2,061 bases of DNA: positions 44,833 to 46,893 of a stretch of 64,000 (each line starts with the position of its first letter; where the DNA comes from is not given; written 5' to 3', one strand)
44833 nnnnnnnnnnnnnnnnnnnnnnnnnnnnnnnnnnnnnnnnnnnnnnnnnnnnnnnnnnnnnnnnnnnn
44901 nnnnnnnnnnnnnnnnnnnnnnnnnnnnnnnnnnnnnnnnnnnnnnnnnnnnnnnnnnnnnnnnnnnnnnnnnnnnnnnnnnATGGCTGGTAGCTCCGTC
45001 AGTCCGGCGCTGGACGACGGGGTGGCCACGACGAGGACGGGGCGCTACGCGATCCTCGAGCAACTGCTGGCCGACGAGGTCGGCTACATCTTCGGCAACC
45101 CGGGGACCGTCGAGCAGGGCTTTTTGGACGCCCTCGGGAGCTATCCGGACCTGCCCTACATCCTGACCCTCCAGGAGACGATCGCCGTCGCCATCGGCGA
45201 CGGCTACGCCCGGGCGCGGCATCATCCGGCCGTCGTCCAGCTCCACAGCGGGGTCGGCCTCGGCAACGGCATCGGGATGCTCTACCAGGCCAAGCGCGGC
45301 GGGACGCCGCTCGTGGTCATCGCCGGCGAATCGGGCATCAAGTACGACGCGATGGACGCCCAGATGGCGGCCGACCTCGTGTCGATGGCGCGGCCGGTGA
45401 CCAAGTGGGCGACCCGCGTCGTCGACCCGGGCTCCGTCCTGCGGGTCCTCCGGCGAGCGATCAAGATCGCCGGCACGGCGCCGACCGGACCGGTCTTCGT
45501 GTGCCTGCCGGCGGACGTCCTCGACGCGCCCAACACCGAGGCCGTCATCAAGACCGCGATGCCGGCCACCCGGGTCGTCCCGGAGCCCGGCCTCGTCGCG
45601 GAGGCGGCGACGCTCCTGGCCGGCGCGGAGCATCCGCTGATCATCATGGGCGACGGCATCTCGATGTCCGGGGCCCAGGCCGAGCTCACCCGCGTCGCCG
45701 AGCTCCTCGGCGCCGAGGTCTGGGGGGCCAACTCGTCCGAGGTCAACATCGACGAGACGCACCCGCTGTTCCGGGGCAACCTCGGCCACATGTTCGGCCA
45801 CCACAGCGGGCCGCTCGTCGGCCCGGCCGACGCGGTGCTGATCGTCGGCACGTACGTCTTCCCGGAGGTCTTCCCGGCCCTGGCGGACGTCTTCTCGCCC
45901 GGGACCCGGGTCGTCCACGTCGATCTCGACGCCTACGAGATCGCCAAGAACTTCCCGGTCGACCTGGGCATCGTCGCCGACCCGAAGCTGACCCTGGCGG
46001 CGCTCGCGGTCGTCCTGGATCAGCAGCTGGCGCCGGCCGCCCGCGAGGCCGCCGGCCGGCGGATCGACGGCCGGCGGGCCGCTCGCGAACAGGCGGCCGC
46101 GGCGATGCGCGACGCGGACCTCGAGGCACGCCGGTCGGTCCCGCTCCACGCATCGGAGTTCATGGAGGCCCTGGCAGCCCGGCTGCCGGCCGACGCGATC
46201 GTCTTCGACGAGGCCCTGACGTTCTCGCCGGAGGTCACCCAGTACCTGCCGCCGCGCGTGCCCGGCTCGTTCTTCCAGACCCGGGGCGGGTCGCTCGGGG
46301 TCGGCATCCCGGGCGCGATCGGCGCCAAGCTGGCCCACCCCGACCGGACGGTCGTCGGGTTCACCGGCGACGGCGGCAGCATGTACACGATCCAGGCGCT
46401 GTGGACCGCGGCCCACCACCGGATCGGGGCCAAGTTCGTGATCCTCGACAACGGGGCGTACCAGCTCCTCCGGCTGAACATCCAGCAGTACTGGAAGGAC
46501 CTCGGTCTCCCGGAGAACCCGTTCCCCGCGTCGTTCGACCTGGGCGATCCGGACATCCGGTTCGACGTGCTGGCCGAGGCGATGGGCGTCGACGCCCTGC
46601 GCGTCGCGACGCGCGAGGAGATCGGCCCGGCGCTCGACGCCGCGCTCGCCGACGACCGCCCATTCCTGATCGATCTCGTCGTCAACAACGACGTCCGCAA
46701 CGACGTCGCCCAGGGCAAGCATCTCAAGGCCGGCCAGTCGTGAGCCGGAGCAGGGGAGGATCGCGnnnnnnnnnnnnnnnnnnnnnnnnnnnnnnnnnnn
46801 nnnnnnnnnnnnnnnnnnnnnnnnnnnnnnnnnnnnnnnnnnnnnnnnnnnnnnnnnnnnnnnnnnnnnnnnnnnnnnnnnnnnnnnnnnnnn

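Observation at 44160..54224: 13-gene same-strand operon with nine NTF2-fold domains plus a BFD-like ThDP enzyme, GMC oxidoreductase, 4-OT tautomerase, two DJ-1/PfpI proteins and a VOC protein: candidate undescribed carbonyl/enol-chemistry pathway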

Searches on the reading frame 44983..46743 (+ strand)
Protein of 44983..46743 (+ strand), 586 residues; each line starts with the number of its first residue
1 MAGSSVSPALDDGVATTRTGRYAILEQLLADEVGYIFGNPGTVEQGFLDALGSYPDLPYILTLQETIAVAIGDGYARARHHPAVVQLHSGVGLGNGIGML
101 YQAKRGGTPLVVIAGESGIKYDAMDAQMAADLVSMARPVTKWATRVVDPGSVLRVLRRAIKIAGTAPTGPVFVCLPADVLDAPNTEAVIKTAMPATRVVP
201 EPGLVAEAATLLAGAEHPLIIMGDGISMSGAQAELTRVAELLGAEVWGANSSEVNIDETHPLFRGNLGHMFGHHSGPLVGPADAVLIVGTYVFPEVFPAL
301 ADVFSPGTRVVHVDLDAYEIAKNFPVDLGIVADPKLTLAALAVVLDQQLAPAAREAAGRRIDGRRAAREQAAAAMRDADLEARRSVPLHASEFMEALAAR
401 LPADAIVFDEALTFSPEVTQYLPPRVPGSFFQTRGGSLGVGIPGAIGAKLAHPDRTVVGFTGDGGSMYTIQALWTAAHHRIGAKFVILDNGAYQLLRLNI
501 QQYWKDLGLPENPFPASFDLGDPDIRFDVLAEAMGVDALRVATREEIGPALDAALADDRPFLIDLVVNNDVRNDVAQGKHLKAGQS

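Call 5: search_protein_families(library=pfam, proteins=[window:44983-46743:+], max_evalue=0.01)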
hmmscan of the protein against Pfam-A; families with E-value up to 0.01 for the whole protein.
window:44983-46743:+ (586 aa): 3 families
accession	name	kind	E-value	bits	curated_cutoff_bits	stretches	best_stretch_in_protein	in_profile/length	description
PF02775.26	TPP_enzyme_C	-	1e-30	107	21.9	1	418-564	9-150/151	Thiamine pyrophosphate enzyme, C-terminal TPP binding domain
PF00205.28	TPP_enzyme_M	-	3.1e-26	92.2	30.4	1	205-341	1-137/137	Thiamine pyrophosphate enzyme, central domain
PF02776.23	TPP_enzyme_N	-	2e-23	82.8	26.8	1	19-128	2-111/119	Thiamine pyrophosphate enzyme, N-terminal TPP binding domain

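Call 7: search_protein_families(library=ncbifam, proteins=[window:44983-46743:+], max_evalue=0.001)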
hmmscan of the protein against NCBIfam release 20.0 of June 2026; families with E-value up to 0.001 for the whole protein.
window:44983-46743:+ (586 aa): 54 families (the best 25 are shown)
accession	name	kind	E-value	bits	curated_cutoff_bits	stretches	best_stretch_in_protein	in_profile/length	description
NF005485.1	PRK07092.1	equivalog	1.9e-97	327.2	493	1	21-569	4-520/523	benzoylformate decarboxylase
NF005760.0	PRK07586.1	equivalog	8.3e-87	292.3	363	2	369-567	318-514/514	acetolactate synthase large subunit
TIGR00118.1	acolac_lg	equivalog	9e-72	242.3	538.35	1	19-575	2-544/557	biosynthetic-type acetolactate synthase large subunit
NF009122.0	PRK12474.1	subfamily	1.9e-71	241.4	835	2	17-247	4-233/518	hypothetical protein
NF006052.0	PRK08199.1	subfamily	2.9e-71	240.5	539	1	16-571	6-541/559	thiamine pyrophosphate protein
NF004919.0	PRK06276.1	equivalog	5.8e-71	239.5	866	1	20-570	3-541/582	acetolactate synthase large subunit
NF006122.0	PRK08266.1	subfamily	2e-68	231.2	571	1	17-570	3-527/543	hypothetical protein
NF006203.0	PRK08327.1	equivalog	2.9e-68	230.8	456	1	18-557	9-554/571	thiamine pyrophosphate-requiring protein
NF004710.0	PRK06048.1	equivalog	3.6e-63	213.9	976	1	19-570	9-540/561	acetolactate synthase large subunit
NF004772.0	PRK06112.1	subfamily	7.4e-60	202.8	673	1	58-570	51-562/578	acetolactate synthase catalytic subunit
NF006524.0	PRK08978.1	equivalog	2.3e-59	201.1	738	1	19-570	2-527/548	acetolactate synthase 2 catalytic subunit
NF006187.0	PRK08322.1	equivalog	3.2e-59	200.8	509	1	25-570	9-531/548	acetolactate synthase large subunit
NF006016.1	PRK08155.1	equivalog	8.3e-57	192.9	870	1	19-570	4-535/554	acetolactate synthase large subunit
NF005712.0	PRK07524.1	subfamily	9.4e-57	192.6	500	1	23-569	8-531/536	5-guanidino-2-oxopentanoate decarboxylase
NF005470.0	PRK07064.1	equivalog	3.2e-56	191.5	495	1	19-566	6-528/552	thiamine pyrophosphate-binding protein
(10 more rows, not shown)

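Call 15: search_solved_structures(query=window:44983-46743:+, max_evalue=1e-20)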
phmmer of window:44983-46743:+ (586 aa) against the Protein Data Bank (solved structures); distinct sequences matched with E-value up to 1e-20: 113 (the best 60 are shown).
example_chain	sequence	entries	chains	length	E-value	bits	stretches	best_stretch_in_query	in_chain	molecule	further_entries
6a50_A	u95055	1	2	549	1.8e-67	231.8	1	28-566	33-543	benzoylformate decarboxylases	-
8xbo_A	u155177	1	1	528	1.3e-65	225.6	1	28-566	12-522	Benzoylformate decarboxylase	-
6m2y_A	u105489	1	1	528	1.3e-65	225.6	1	28-566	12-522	Benzoylformate decarboxylase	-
4mzx_A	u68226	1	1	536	1.3e-65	225.6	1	28-571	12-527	Benzoylformate decarboxlyase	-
4k9p_A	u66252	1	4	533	1.7e-65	225.2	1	29-570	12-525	Benzoylformate decarboxylase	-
4mpp_A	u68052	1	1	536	1.9e-65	225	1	28-571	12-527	Benzoylformate decarboxylase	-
6m2z_A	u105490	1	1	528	1.9e-65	225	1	28-566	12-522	Benzoylformate decarboxylase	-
4mpj_A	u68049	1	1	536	2.3e-65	224.8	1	28-571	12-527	Benzoylformate decarboxylase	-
4jud_X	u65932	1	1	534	2.6e-65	224.6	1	28-570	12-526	Benzoylformate decarboxylase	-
8xbq_A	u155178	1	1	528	3.3e-65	224.3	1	29-566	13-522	Benzoylformate decarboxylase-K2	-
8xbr_A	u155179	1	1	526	3.6e-65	224.1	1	28-565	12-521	Benzoylformate decarboxylase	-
4k9n_A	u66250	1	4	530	4.9e-65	223.7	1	29-565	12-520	Benzoylformate decarboxylase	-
4juf_A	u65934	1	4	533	5.5e-65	223.5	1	29-570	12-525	Benzoylformate decarboxylase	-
4k9o_A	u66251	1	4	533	6.2e-65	223.4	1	29-570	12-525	Benzoylformate decarboxylase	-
9v6f_A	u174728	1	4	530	7.7e-65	223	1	28-566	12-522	Benzoylformate decarboxylase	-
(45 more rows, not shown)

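Call 17: find_homologous_proteins(query=window:44983-46743:+, max_evalue=1e-60)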
Query window:44983-46743:+ (586 aa): 4678 proteins with E <= 1e-60 among 8000 candidates; the best 120 are listed.
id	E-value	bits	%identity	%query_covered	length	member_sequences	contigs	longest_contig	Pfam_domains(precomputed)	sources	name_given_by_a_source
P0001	0.0e+0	1255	97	100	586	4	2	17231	PF02775.27,PF02776.24,PF00205.29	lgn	-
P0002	0.0e+0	1145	88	100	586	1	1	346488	PF02775.27,PF02776.24,PF00205.29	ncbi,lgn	-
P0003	0.0e+0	1136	87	100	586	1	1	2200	PF02775.27,PF02776.24,PF00205.29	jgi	jgi:thiamine pyrophosphate-dependent acetolactate synthase large subunit-like protein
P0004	0.0e+0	1118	86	100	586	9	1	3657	PF02775.27,PF02776.24,PF00205.29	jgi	jgi:benzoylformate decarboxylase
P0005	0.0e+0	1118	86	100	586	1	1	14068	PF02775.27,PF02776.24,PF00205.29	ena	-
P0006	0.0e+0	1112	86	100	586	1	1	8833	PF02775.27,PF02776.24,PF00205.29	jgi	-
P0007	0.0e+0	1104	85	100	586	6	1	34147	PF02775.27,PF02776.24,PF00205.29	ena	-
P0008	0.0e+0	1101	85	100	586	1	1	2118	PF02775.27,PF02776.24,PF00205.29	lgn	-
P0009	0.0e+0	1097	84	100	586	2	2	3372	PF02775.27,PF02776.24,PF00205.29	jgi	jgi:thiamine pyrophosphate-dependent acetolactate synthase large subunit-like protein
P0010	0.0e+0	1095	83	100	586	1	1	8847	PF02775.27,PF02776.24,PF00205.29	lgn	-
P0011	0.0e+0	1095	83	100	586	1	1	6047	PF02775.27,PF02776.24,PF00205.29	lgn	-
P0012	0.0e+0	1092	84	100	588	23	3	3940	PF02775.27,PF02776.24,PF00205.29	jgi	jgi:thiamine pyrophosphate-dependent acetolactate synthase large subunit-like protein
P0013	0.0e+0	1091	84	100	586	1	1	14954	PF02775.27,PF02776.24,PF00205.29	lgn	-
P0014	0.0e+0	1089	84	100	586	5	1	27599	PF02775.27,PF02776.24,PF00205.29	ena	-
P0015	0.0e+0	1086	84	100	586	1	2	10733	PF02775.27,PF02776.24,PF00205.29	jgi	jgi:benzoylformate decarboxylase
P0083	9.8e-258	875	70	96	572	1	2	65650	PF02775.27,PF02776.24,PF00205.29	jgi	-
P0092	9.5e-257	872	70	95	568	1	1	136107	PF02775.27,PF02776.24,PF00205.29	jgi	jgi:benzoylformate decarboxylase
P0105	5.3e-255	866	69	95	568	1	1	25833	PF02775.27,PF02776.24,PF00205.29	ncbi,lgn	ncbi:MAG: thiamine pyrophosphate-binding protein [Candidatus Bipolaricaulia bacterium]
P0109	1.1e-254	865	67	97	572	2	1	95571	PF02775.27,PF02776.24,PF00205.29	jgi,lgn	jgi:benzoylformate decarboxylase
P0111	2.4e-254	864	67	97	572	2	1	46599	PF02775.27,PF02776.24,PF00205.29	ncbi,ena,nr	ncbi:MAG: thiamine pyrophosphate-binding protein [Ktedonobacteraceae bacterium]|nr:thiamine pyrophos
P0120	2.0e-253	861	67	96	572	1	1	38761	PF02775.27,PF02776.24,PF00205.29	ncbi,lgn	-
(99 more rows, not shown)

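Call 18: find_encoding_contigs(protein=P0111, flank=10000, max_places=2)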
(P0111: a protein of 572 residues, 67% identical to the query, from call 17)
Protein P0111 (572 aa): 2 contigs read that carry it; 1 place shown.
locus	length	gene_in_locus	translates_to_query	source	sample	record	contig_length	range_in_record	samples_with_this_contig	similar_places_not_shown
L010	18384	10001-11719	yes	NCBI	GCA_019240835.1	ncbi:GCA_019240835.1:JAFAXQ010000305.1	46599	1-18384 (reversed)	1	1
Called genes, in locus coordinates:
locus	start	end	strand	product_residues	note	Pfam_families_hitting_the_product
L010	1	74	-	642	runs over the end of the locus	PF00069:Pkinase, PF07714:PK_Tyr_Ser-Thr, PF03109:ABC1 (weak), PF12773:DZR (weak), PF13240:Zn_Ribbon_1 (weak), PF00069:Pkinase (weak)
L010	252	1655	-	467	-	PF19295:SufBD_N, PF01458:SUFBD_core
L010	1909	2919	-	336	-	-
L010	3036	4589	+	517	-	PF03853:YjeF_N, PF01256:Carb_kinase, PF08543:Phos_pyr_kin (weak)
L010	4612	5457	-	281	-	PF00497:SBP_bac_3, PF10613:Lig_chan-Glu_bd (faint)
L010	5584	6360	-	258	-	PF14023:Bestrophin-like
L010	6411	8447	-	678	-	PF12902:Ferritin-like, PF09360:zf-CDGSH, PF06902:Fer4_19, PF09360:zf-CDGSH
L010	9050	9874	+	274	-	PF17124:ThiJ_like, PF01965:DJ-1_PfpI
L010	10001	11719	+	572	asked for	PF02776:TPP_enzyme_N, PF00205:TPP_enzyme_M, PF02775:TPP_enzyme_C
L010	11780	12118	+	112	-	-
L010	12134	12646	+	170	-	PF00111:Fer2, PF01799:Fer2_2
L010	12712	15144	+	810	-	PF01315:Ald_Xan_dh_C, PF02738:MoCoBD_1, PF20256:MoCoBD_2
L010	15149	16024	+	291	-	PF00941:FAD_binding_5, PF03450:CO_deh_flav_C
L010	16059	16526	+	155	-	-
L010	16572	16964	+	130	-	PF07366:SnoaL (weak), PF12680:SnoaL_2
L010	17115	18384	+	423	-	PF00732:GMC_oxred_N, PF00890:FAD_binding_2 (faint), PF05199:GMC_oxred_C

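Call 19: find_encoding_contigs(protein=P0105, flank=10000, max_places=2)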
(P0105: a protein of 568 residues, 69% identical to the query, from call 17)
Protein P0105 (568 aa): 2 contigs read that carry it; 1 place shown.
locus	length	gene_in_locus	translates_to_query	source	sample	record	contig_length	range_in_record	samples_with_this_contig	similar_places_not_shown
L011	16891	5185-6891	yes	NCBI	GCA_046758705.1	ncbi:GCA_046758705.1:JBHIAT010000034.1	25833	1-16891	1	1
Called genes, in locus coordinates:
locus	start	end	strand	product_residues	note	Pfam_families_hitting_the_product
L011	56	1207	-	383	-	PF00989:PAS, PF13426:PAS_9, PF01590:GAF, PF13185:GAF_2, PF13492:GAF_3 (faint)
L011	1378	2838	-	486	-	PF00989:PAS (faint), PF08448:PAS_4 (faint), PF13426:PAS_9, PF01590:GAF, PF13185:GAF_2, PF13492:GAF_3 (faint)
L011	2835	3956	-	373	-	PF00989:PAS (weak), PF13426:PAS_9, PF01590:GAF, PF13185:GAF_2, PF13492:GAF_3 (faint)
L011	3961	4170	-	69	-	-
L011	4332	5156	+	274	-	PF17124:ThiJ_like, PF01965:DJ-1_PfpI (weak)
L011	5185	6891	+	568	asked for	PF02776:TPP_enzyme_N, PF00205:TPP_enzyme_M, PF02775:TPP_enzyme_C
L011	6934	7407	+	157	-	-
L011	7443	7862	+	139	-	PF12680:SnoaL_2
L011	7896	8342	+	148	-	PF12680:SnoaL_2, PF14534:DUF4440 (weak)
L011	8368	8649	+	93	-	PF01361:Tautomerase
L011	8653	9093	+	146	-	PF07366:SnoaL, PF12680:SnoaL_2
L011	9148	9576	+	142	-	PF07366:SnoaL, PF12680:SnoaL_2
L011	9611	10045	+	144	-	PF07366:SnoaL, PF12680:SnoaL_2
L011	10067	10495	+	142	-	PF07366:SnoaL, PF12680:SnoaL_2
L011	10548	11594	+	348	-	PF00248:Aldo_ket_red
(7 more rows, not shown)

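Call 20: find_encoding_contigs(protein=P0092, flank=10000, max_places=2)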
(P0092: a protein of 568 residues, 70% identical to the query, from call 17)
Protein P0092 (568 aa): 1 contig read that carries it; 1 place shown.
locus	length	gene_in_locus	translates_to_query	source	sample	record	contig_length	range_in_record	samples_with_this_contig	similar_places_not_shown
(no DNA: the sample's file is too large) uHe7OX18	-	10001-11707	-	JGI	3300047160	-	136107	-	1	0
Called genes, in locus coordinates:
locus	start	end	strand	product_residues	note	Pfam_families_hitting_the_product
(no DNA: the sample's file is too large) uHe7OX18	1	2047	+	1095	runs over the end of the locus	PF13432:TPR_16 (faint), PF14938:SNAP (faint), PF00931:NB-ARC (weak), PF13191:AAA_16 (weak), PF25872:HTH_77, PF00515:TPR_1 (faint), PF04212:MIT (faint), PF13424:TPR_12, +5 more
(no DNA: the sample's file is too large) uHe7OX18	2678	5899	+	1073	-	PF17164:DUF5122 (faint), PF12768:Rax2 (weak), PF00395:SLH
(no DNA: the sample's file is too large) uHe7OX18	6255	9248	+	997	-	PF00395:SLH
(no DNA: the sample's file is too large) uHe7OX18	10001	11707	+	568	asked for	PF02776:TPP_enzyme_N, PF00205:TPP_enzyme_M, PF02775:TPP_enzyme_C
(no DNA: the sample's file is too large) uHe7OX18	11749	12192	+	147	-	PF13577:SnoaL_4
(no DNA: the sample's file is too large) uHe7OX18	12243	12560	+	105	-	PF02922:CBM_48 (weak)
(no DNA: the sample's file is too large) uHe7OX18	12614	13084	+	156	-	PF12680:SnoaL_2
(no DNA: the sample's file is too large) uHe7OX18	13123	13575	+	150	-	PF14534:DUF4440 (weak), PF07366:SnoaL (faint), PF12680:SnoaL_2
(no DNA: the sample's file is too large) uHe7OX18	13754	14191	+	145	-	PF07366:SnoaL, PF12680:SnoaL_2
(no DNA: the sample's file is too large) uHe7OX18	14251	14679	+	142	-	PF07366:SnoaL, PF12680:SnoaL_2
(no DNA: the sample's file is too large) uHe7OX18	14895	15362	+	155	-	PF07366:SnoaL, PF12680:SnoaL_2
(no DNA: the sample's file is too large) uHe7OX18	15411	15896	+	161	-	PF07366:SnoaL, PF12680:SnoaL_2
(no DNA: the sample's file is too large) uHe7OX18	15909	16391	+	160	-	PF07366:SnoaL, PF12680:SnoaL_2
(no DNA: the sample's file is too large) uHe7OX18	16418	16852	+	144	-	PF07366:SnoaL, PF14534:DUF4440 (weak), PF12680:SnoaL_2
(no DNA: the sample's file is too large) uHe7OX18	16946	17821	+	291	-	PF00106:adh_short (weak), PF01073:3Beta_HSD (weak), PF01370:Epimerase, PF04321:RmlD_sub_bind (faint), PF05368:NmrA, PF13460:NAD_binding_10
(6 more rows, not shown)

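Call 36: find_encoding_contigs(protein=P0109, flank=10000, max_places=1)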
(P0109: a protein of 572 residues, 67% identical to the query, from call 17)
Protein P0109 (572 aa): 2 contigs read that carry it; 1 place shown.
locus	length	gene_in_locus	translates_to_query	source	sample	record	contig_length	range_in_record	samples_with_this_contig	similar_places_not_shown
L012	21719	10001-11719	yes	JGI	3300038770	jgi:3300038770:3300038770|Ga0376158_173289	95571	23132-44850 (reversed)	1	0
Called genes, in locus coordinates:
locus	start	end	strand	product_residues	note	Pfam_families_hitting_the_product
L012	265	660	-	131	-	-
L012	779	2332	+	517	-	PF03853:YjeF_N, PF01256:Carb_kinase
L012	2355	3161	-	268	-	PF00497:SBP_bac_3, PF10613:Lig_chan-Glu_bd (faint)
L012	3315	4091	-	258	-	PF14023:Bestrophin-like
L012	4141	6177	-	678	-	PF12902:Ferritin-like, PF09360:zf-CDGSH, PF06902:Fer4_19, PF09360:zf-CDGSH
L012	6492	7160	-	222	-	PF04199:Cyclase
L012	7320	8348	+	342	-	PF08240:ADH_N, PF00107:ADH_zinc_N, PF13602:ADH_zinc_N_2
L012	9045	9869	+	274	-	PF17124:ThiJ_like, PF01965:DJ-1_PfpI (weak)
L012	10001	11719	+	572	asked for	PF02776:TPP_enzyme_N, PF00205:TPP_enzyme_M, PF02775:TPP_enzyme_C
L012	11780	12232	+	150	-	-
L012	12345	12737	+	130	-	PF07366:SnoaL (weak), PF12680:SnoaL_2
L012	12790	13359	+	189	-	PF01965:DJ-1_PfpI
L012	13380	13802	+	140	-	PF00903:Glyoxalase, PF13468:Glyoxalase_3 (faint)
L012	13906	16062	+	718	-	PF02922:CBM_48, PF00128:Alpha-amylase, PF21156:ISOA1-3_C, PF21331:Isoamylase_C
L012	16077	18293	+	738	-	PF07221:GlcNAc_2-epim, PF01740:STAS (weak)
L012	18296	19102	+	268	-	PF07366:SnoaL, PF14534:DUF4440 (faint), PF12680:SnoaL_2, PF07366:SnoaL, PF12680:SnoaL_2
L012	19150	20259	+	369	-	PF08240:ADH_N, PF16912:Glu_dehyd_C, PF00107:ADH_zinc_N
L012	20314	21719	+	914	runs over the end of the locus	PF03200:Glyco_hydro_63 (faint), PF22422:MGH1-like_GH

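Call 37: find_encoding_contigs(protein=P0083, flank=10000, max_places=1)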
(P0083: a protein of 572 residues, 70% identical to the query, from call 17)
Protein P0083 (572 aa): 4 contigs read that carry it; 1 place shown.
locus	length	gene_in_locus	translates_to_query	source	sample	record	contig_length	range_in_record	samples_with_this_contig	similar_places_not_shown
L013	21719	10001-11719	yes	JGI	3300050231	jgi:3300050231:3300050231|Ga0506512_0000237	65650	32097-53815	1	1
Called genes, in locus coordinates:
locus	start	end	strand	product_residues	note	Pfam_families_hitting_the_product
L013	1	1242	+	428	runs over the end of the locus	PF01757:Acyl_transf_3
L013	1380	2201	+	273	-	PF00106:adh_short, PF08659:KR, PF13561:adh_short_C2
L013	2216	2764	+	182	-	-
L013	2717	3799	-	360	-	-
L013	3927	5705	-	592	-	PF00501:AMP-binding, PF13193:AMP-binding_C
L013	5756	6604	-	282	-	PF00198:2-oxoacid_dh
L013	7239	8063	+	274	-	PF17124:ThiJ_like, PF01965:DJ-1_PfpI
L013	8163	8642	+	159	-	-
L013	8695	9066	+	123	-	PF12680:SnoaL_2 (faint)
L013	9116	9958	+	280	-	PF12680:SnoaL_2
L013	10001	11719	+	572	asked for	PF02776:TPP_enzyme_N, PF00205:TPP_enzyme_M, PF02775:TPP_enzyme_C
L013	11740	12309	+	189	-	PF01965:DJ-1_PfpI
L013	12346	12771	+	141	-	PF00903:Glyoxalase, PF13669:Glyoxalase_4 (weak)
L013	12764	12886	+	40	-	-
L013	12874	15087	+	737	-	PF07221:GlcNAc_2-epim, PF01740:STAS (faint)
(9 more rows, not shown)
